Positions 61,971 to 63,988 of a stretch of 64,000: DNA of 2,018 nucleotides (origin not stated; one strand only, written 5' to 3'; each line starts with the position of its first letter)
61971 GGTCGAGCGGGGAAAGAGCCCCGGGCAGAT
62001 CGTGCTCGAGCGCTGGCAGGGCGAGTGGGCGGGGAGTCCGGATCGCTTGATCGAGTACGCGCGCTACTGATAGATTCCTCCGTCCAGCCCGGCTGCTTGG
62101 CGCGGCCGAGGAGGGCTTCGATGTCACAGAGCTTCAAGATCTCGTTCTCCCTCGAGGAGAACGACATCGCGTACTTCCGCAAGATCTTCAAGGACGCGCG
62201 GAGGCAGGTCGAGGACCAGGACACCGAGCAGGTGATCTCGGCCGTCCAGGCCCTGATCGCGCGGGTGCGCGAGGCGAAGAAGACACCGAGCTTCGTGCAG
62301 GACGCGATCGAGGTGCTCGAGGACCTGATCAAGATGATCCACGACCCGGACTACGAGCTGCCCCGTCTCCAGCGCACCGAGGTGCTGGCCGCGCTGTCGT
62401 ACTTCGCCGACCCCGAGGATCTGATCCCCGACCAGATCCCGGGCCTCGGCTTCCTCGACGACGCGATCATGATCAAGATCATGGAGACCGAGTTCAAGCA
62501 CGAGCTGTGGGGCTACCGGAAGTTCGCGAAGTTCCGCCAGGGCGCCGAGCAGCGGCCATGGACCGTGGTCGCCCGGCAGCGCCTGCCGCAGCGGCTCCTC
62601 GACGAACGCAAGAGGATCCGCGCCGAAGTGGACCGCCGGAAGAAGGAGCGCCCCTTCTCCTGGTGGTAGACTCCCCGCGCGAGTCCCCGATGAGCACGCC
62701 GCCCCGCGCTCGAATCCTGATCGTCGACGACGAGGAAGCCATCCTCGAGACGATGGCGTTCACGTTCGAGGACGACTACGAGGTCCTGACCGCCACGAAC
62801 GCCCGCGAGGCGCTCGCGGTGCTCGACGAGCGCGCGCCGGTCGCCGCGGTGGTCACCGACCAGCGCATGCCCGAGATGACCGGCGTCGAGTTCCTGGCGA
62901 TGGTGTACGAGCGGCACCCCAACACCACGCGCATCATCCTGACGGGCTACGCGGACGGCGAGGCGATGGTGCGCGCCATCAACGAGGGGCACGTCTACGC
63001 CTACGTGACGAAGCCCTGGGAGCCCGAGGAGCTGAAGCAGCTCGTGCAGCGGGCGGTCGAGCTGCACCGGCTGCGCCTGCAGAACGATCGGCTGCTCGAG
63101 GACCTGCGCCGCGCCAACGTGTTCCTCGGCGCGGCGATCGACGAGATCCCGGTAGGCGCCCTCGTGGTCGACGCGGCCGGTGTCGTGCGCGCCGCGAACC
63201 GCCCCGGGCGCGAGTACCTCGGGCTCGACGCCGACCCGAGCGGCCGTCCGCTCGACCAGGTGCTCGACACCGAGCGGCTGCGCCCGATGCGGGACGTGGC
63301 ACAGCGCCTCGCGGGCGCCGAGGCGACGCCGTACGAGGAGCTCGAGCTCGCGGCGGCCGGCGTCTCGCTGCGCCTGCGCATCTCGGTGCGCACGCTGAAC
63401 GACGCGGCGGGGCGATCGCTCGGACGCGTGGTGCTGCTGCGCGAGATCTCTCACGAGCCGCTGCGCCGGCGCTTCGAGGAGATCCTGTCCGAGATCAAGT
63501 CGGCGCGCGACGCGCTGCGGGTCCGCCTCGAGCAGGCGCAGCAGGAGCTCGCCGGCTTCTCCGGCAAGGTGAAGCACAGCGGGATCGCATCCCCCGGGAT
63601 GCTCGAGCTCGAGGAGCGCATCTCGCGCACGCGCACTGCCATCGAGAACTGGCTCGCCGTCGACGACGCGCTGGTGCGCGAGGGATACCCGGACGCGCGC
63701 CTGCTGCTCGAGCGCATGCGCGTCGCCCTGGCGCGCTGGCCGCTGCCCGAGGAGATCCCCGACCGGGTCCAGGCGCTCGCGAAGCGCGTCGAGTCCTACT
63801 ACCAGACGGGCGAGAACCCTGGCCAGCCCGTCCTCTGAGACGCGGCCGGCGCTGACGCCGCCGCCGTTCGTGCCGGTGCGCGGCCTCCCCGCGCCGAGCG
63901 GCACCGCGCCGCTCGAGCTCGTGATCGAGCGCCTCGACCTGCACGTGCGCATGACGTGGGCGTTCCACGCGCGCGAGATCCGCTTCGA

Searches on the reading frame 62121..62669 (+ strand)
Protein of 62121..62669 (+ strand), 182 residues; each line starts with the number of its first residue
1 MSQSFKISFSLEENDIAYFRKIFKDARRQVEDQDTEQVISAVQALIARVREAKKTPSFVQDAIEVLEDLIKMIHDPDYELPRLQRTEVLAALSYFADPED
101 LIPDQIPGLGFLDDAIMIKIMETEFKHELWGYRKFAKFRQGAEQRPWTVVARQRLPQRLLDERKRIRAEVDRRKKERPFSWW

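Call 62: find_encoding_contigs(protein=window:62121-62669:+, flank=10000, max_places=2)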
Protein window:62121-62669:+ (182 aa): 17 contigs read that carry it; 2 places shown.
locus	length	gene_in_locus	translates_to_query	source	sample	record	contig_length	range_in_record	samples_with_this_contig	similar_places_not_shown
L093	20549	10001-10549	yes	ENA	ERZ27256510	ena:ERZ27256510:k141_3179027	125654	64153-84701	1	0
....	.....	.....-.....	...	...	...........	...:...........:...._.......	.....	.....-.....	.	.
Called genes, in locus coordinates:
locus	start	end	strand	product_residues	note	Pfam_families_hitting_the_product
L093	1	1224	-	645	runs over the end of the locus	PF25601:AAA_lid_14, PF00512:HisKA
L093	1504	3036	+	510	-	PF02511:Thy1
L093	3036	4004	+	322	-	-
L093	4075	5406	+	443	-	PF00155:Aminotran_1_2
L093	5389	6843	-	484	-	PF04389:Peptidase_M28 (weak), PF01546:Peptidase_M20, PF07687:M20_dimer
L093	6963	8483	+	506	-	PF19425:Csd3_N2 (faint), PF01551:Peptidase_M23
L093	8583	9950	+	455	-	PF04107:GCS2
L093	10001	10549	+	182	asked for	PF06803:DUF1232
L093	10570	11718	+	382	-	PF00072:Response_reg, PF08448:PAS_4 (weak)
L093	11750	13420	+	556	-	-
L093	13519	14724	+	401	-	PF00462:Glutaredoxin, PF07992:Pyr_redox_2, PF13738:Pyr_redox_3, PF00070:Pyr_redox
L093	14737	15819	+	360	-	PF00989:PAS, PF08448:PAS_4, PF13426:PAS_9, PF08447:PAS_3 (faint), PF00512:HisKA, PF00072:Response_reg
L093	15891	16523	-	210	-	PF02245:Pur_DNA_glyco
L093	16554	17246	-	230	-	PF18912:DZR_2 (faint), PF00156:Pribosyltran (weak)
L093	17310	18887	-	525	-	PF01676:Metalloenzyme, PF06415:iPGM_N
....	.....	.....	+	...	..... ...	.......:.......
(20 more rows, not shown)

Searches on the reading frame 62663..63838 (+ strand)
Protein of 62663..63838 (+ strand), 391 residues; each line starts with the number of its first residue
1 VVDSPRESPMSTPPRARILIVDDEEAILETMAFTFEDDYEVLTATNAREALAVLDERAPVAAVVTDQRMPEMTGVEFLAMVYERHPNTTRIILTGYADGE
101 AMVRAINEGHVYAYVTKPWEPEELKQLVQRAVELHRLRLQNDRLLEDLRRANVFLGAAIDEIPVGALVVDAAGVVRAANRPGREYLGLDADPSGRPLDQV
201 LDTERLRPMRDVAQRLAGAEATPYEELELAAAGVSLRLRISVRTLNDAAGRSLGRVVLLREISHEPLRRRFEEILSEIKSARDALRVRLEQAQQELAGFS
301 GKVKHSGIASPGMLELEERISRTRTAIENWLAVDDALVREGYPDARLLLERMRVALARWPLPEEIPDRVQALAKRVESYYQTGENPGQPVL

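Call 61: find_encoding_contigs(protein=window:62663-63838:+, flank=10000, max_places=2)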
Protein window:62663-63838:+ (391 aa): no gene with exactly this product is on record in the collection.
